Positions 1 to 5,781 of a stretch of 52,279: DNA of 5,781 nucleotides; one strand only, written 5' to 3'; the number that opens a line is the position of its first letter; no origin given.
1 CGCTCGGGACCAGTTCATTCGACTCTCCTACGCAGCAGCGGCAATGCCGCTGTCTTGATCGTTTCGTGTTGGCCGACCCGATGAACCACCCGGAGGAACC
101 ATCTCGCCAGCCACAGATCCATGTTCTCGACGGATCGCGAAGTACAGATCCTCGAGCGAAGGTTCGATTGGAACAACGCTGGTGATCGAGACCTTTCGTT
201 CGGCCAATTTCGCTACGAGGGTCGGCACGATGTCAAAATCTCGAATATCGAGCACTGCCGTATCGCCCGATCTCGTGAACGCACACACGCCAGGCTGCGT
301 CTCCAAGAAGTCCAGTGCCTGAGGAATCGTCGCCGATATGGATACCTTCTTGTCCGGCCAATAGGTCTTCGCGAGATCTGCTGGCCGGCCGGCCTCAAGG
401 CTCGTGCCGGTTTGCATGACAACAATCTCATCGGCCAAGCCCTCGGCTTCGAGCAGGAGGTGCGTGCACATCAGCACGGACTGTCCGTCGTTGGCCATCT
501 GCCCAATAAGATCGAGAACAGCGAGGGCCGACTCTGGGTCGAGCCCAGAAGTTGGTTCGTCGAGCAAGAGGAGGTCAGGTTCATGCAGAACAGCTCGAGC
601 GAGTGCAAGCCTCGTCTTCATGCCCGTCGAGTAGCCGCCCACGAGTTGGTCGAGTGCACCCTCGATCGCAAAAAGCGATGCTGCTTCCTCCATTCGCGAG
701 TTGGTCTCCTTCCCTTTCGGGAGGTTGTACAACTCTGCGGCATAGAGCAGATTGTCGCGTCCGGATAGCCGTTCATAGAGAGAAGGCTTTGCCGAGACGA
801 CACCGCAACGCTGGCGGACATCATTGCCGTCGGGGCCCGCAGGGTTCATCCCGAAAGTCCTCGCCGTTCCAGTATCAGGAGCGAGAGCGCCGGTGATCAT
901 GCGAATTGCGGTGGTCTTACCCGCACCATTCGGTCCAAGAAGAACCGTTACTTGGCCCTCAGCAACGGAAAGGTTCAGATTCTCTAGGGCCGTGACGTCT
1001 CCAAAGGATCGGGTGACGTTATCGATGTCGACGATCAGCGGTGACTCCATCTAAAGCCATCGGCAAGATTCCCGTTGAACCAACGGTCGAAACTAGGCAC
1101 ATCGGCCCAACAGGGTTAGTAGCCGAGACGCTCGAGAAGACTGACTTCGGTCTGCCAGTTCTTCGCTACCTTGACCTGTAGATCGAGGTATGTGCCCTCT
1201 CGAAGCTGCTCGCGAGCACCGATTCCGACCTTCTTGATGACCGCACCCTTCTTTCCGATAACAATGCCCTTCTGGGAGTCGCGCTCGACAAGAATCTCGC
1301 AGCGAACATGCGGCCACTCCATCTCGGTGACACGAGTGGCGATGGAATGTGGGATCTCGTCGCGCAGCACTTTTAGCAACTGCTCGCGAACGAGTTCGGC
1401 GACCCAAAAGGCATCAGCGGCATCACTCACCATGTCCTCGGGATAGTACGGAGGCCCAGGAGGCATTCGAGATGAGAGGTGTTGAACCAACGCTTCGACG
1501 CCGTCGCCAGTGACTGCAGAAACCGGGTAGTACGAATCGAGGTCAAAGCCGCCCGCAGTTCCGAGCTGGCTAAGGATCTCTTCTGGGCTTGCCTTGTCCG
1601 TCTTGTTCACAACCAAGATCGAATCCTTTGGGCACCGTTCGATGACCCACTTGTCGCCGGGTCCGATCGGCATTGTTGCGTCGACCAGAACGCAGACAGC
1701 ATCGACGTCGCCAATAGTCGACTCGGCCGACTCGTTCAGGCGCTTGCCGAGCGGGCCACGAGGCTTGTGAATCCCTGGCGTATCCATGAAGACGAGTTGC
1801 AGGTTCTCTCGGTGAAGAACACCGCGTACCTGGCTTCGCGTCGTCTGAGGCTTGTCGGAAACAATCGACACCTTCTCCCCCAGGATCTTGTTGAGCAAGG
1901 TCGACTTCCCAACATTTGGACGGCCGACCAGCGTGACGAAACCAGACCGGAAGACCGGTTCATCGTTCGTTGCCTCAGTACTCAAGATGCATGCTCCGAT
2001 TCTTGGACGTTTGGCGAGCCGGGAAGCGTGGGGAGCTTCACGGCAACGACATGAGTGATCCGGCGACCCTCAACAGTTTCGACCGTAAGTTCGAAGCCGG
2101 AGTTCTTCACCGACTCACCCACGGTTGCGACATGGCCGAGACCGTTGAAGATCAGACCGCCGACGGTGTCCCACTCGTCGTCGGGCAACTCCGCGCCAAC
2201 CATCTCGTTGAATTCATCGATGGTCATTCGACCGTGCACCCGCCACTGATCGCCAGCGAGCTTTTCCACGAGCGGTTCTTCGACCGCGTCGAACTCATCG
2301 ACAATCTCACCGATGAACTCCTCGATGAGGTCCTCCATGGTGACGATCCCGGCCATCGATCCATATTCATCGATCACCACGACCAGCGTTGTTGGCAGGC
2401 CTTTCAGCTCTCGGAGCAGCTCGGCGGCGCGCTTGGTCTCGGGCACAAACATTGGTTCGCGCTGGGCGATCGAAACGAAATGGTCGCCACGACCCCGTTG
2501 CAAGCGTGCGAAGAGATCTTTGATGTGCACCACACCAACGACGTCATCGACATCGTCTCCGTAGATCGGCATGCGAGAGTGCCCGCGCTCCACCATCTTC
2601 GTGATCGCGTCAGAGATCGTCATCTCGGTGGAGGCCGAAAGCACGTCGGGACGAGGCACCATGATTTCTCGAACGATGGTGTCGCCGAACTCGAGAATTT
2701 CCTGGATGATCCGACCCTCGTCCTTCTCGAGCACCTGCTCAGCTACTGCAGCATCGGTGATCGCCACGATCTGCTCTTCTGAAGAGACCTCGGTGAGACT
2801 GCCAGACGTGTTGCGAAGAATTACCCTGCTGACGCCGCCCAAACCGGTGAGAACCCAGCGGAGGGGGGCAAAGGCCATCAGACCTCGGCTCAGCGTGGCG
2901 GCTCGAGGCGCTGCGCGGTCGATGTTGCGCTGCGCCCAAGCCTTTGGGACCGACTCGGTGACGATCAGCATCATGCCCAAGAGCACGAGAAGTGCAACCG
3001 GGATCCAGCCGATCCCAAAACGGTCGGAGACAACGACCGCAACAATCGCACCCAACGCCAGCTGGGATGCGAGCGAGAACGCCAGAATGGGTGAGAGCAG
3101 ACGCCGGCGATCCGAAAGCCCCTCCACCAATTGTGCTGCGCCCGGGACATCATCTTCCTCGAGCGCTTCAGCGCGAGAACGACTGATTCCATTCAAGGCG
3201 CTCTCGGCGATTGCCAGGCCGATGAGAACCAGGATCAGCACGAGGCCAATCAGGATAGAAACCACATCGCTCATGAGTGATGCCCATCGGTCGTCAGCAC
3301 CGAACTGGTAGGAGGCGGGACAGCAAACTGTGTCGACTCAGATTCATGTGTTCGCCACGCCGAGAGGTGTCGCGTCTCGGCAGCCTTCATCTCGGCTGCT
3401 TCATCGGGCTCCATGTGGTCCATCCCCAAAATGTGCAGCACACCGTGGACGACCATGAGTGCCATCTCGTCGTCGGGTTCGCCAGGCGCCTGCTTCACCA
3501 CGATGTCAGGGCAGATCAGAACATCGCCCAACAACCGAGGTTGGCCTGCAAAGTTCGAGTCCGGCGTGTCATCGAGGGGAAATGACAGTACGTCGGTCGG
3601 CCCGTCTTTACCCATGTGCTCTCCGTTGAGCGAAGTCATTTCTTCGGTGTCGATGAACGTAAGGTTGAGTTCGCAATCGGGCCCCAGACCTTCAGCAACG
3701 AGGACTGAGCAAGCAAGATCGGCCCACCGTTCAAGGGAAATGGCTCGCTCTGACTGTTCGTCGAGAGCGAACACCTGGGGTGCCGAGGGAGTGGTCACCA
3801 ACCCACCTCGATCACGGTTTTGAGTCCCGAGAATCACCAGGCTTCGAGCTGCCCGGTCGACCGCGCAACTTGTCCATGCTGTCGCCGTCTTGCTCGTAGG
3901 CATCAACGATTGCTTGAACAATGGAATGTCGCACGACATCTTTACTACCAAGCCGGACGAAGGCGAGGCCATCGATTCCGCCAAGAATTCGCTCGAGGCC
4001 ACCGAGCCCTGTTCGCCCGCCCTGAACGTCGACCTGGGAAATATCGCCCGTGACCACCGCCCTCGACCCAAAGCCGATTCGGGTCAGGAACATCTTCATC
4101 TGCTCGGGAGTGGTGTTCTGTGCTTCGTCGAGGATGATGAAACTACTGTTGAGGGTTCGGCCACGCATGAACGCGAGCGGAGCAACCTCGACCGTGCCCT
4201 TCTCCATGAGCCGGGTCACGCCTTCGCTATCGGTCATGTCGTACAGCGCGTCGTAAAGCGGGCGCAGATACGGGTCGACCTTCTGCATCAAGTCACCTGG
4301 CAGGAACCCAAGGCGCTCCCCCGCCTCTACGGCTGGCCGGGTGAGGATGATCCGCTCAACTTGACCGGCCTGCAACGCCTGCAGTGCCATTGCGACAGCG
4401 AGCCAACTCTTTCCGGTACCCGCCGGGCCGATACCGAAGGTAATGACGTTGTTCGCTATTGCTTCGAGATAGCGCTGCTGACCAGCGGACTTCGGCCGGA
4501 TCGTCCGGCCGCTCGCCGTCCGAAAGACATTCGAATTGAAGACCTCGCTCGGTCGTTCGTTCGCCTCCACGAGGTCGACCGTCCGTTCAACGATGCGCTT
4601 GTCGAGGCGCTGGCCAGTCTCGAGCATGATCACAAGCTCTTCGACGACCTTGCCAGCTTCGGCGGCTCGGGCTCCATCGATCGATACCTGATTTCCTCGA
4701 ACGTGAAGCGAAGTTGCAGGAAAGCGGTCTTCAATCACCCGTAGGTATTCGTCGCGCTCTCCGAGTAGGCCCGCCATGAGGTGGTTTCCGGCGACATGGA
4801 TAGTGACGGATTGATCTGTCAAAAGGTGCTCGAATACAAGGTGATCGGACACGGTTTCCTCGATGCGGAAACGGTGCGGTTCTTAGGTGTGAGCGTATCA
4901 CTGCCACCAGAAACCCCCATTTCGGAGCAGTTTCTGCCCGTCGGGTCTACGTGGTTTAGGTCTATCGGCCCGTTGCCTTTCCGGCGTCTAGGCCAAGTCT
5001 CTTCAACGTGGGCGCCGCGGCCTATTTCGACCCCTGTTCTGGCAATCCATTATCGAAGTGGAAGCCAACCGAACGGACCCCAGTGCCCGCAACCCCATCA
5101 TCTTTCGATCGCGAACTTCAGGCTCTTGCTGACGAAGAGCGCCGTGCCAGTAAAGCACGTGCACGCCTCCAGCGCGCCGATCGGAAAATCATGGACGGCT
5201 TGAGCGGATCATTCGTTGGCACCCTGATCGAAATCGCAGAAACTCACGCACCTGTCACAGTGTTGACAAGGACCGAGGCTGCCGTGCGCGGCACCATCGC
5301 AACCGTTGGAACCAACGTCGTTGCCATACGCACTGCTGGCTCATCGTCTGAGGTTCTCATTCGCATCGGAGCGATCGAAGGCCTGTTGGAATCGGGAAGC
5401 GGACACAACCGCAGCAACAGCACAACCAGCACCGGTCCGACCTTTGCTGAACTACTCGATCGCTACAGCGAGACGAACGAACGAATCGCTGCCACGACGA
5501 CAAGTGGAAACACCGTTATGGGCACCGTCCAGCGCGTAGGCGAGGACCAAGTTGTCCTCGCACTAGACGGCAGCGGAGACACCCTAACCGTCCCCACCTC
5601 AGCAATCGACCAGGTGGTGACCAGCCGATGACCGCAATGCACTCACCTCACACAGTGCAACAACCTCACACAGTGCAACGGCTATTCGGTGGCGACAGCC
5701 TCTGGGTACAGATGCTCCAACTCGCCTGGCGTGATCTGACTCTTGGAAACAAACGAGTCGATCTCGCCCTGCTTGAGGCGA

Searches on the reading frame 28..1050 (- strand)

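Call 10: search_protein_families(library=pfam, proteins=[window:28-1050:-], max_evalue=0.01)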
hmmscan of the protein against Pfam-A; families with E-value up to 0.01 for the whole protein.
window:28-1050:- (340 aa): 10 families
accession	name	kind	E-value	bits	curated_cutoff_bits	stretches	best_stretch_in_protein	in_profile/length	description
PF00005.33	ABC_tran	-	1.5e-30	107.1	25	1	22-168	1-137/137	ABC transporter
PF13304.12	AAA_21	-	2e-10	41.7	27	2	125-198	223-299/304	AAA domain, putative AbiEii toxin, Type IV TA system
PF13476.12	AAA_23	-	7.6e-06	27.1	27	1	12-62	7-49/201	AAA domain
PF13732.12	DrrA1-3_C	-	3.3e-05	24.9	27.4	1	236-303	15-77/81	ATP-binding protein DrrA1-3-like, C-terminal domain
PF02463.25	SMC_N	-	0.00072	19.5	40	0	31-52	23-44/220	RecF/RecN/SMC N terminal domain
PF13604.12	AAA_30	-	0.0014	18.8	27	1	31-85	17-69/191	AAA domain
PF25199.1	nSTAND_NTPase5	-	0.0031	17.8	34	1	27-63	36-71/145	Novel STAND NTPase 5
PF13514.12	AAA_27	-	0.0044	17.1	22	1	16-53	11-47/206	AAA domain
PF04310.18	MukB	-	0.0073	16.5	23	0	33-64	27-58/226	MukB N-terminal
PF13401.12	AAA_22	-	0.0093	16.7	27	0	32-70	5-33/130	AAA domain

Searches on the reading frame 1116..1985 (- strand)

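Call 31: search_protein_families(library=pfam, proteins=[window:1116-1985:-], max_evalue=0.0001)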
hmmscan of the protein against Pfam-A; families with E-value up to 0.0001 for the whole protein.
window:1116-1985:- (289 aa): 7 families
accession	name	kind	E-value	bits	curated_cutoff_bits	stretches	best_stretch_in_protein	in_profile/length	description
PF01926.29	MMR_HSR1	-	5.9e-24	84.8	21.9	1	17-128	2-113/113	50S ribosome-binding GTPase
PF07650.23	KH_2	-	2e-12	47.2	22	1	210-278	1-78/78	KH domain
PF02421.24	FeoB_N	-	9.7e-09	35.4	27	1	17-74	3-59/156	Ferrous iron transport protein B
PF03193.22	RsgA_GTPase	-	2.3e-07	31.2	30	1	11-74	103-170/174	RsgA GTPase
PF00350.29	Dynamin_N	-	4.2e-07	30.6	27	0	17-50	1-34/168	Dynamin family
PF04548.22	AIG1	-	6.4e-05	22.8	27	1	18-74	4-61/212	AIG1 family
PF00009.33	GTP_EFTU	-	8e-05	22.7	26.5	0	59-175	66-187/188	Elongation factor Tu GTP binding domain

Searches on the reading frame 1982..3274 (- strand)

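Call 10: search_protein_families(library=pfam, proteins=[window:1982-3274:-], max_evalue=0.01)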
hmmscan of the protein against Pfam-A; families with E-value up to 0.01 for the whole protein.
window:1982-3274:- (430 aa): 3 families
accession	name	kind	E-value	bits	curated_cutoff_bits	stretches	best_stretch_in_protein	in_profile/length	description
PF03471.22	CorC_HlyC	-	4e-20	72.1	27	1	338-412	2-78/81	Transporter associated domain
PF00571.33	CBS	-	4.8e-19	68.9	24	2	201-258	1-55/57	CBS domain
PF01595.25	CNNM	-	1.3e-16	61.2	28.4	1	10-186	3-181/181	Cyclin M transmembrane N-terminal domain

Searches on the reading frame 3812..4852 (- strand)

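Call 10: search_protein_families(library=pfam, proteins=[window:3812-4852:-], max_evalue=0.01)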
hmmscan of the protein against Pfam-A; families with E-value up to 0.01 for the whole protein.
window:3812-4852:- (346 aa): 6 families
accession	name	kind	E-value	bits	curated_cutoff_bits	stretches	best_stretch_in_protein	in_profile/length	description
PF02562.22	PhoH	-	1.4e-91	306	27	1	118-320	2-205/205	PhoH-like protein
PF13604.12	AAA_30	-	1.4e-06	28.7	27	1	122-274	3-128/191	AAA domain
PF13245.12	AAA_19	-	1.2e-05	25.9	25.1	1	129-274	5-129/134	AAA domain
PF01695.23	IstB_IS21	-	3e-05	24.1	24.1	1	133-165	92-122/238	IstB-like ATP binding protein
PF13401.12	AAA_22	-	0.00025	21.8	27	1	141-256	11-105/130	AAA domain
PF00270.35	DEAD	-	0.0056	16.9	26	0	124-171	3-51/167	DEAD/DEAH box helicase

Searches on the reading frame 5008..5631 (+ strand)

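Call 9: search_protein_families(library=pfam, proteins=[window:5008-5631:+], max_evalue=0.01)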
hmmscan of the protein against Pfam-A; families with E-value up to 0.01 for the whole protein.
window:5008-5631:+ (207 aa): 0 families

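Call 27: search_protein_families(library=pfam, proteins=[window:5008-5631:+], max_evalue=1)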
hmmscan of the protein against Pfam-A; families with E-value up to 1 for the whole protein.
window:5008-5631:+ (207 aa): 1 family
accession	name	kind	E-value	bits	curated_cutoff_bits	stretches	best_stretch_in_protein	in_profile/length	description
PF01330.27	RuvA_N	-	0.025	15.1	23.6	0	170-201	5-36/61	RuvA N terminal domain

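Call 64: search_protein_families(library=ncbifam, proteins=[window:5008-5631:+], max_evalue=0.001)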
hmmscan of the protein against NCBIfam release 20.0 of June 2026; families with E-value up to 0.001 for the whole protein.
window:5008-5631:+ (207 aa): 0 families
